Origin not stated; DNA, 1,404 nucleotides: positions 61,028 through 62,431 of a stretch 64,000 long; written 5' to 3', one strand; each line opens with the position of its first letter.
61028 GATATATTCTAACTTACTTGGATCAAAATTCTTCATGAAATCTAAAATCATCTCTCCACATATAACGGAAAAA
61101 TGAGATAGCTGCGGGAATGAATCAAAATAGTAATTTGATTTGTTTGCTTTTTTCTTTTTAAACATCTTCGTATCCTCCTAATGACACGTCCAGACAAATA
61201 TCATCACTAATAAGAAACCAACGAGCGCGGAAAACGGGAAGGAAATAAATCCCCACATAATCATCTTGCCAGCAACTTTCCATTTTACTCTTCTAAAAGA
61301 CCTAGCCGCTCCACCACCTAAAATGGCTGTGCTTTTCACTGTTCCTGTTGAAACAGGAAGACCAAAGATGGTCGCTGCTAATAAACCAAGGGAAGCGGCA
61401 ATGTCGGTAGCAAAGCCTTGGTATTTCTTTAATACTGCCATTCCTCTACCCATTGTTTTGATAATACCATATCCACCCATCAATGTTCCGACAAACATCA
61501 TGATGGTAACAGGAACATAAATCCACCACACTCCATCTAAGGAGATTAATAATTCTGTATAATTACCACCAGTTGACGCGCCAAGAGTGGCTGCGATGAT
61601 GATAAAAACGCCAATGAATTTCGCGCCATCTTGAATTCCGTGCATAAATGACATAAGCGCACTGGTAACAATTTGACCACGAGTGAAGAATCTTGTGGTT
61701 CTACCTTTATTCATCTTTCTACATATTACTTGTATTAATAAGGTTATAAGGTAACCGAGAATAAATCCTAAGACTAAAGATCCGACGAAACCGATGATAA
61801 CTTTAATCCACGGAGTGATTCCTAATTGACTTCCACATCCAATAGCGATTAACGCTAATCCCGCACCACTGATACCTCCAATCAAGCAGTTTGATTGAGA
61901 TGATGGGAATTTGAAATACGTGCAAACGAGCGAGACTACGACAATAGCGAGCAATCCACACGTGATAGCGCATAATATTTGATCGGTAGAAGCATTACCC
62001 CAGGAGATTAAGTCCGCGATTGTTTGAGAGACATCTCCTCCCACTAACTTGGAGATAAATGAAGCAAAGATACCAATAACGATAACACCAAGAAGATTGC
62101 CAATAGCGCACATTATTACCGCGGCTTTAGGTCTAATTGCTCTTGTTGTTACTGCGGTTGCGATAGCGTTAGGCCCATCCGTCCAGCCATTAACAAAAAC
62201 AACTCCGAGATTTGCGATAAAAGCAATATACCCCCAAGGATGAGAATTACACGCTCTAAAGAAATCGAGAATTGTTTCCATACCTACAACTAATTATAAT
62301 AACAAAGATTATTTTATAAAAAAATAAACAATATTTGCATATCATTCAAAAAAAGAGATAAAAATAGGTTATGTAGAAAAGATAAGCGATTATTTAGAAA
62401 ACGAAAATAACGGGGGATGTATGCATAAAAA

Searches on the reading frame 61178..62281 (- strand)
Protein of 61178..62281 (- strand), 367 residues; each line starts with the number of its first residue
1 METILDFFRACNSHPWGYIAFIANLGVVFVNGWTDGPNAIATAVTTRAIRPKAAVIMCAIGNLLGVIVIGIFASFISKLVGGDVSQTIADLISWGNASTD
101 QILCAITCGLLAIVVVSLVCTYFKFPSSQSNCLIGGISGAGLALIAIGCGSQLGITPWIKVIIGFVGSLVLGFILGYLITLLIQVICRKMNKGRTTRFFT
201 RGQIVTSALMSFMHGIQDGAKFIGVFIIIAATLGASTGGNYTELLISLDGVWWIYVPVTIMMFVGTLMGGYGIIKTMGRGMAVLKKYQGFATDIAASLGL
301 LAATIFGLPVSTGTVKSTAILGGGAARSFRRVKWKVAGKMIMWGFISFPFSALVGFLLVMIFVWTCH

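Call 65: search_protein_families(library=pfam, proteins=[window:61178-62281:-], max_evalue=0.00001)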
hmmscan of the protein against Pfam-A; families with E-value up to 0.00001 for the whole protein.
window:61178-62281:- (367 aa): 1 family
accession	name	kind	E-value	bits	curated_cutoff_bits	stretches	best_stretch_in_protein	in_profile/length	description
PF01384.25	PHO4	-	1.3e-59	202.4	33.7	1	31-355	1-350/350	Phosphate transporter family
